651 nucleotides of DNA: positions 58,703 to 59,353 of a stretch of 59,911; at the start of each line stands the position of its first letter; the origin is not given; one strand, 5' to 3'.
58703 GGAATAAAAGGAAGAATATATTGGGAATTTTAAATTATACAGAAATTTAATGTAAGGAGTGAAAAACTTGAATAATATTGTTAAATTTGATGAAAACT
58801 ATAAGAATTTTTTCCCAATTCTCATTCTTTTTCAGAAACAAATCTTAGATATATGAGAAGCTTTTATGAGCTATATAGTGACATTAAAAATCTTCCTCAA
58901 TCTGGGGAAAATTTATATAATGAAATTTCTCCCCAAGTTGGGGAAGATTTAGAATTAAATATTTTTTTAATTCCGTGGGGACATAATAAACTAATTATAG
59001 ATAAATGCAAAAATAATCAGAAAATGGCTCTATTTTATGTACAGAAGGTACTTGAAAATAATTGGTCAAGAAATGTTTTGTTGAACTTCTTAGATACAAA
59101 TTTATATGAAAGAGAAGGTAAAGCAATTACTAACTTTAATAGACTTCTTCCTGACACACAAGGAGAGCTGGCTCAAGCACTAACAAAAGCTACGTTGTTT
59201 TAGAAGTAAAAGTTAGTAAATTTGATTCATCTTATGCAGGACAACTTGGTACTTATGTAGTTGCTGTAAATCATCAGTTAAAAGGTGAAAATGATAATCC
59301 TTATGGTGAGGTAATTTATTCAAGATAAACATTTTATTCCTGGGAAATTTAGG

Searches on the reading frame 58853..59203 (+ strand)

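Call 3: search_protein_families(library=pfam, proteins=[window:58853-59203:+], max_evalue=1)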
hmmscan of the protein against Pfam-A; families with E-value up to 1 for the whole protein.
window:58853-59203:+ (116 aa): 1 family
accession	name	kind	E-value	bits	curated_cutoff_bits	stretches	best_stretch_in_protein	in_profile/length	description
PF17761.7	DUF1016_N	-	6.9e-14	52.6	32.8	1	1-87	72-137/137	DUF1016 N-terminal domain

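Call 8: search_protein_families(library=ncbifam, proteins=[window:58853-59203:+], max_evalue=1)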
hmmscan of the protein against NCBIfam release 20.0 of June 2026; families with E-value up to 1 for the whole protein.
window:58853-59203:+ (116 aa): 0 families

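Call 9: search_protein_families(library=padloc, proteins=[window:58853-59203:+], max_evalue=1)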
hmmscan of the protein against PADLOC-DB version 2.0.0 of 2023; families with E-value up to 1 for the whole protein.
window:58853-59203:+ (116 aa): 14 families
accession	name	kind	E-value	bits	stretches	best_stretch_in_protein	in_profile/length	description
PDLC04810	PDC-S02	-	3.7e-33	113.2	1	1-112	87-191/355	-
PDLC04826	PDC-S02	-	1.1e-32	111.4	1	1-113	87-179/222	-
PDLC04795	PDC-S02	-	6e-23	79.6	1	1-113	100-192/357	-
PDLC04831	PDC-S02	-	3.4e-19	67.5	1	1-112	87-178/346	-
PDLC04803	PDC-S02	-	1.7e-15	55.4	1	1-113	18-106/269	-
PDLC04804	PDC-S02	-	3.2e-15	54.3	1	40-112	108-179/203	-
PDLC04811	PDC-S02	-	1.5e-13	48.9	1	39-101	107-168/172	-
PDLC04827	PDC-S02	-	1.3e-11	42.5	1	1-96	88-157/234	-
PDLC01464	PD_DExK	-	2.2e-09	35.7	2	54-101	10-55/126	"CAS-I,CAS-II,CAS-III,CAS-IV,CAS-V,CAS-VI; associated"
PDLC04807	PDC-S02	-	5.8e-07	27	1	1-90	91-159/351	-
PDLC04800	PDC-S02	-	1.6e-06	26.4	1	1-58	87-125/129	-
PDLC04822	PDC-S02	-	1.7e-05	22.6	1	1-94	87-159/294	-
PDLC04801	PDC-S02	-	0.00016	19.7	1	39-89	106-155/205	-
PDLC04812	PDC-S02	-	0.00072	17.5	1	2-87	87-148/151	-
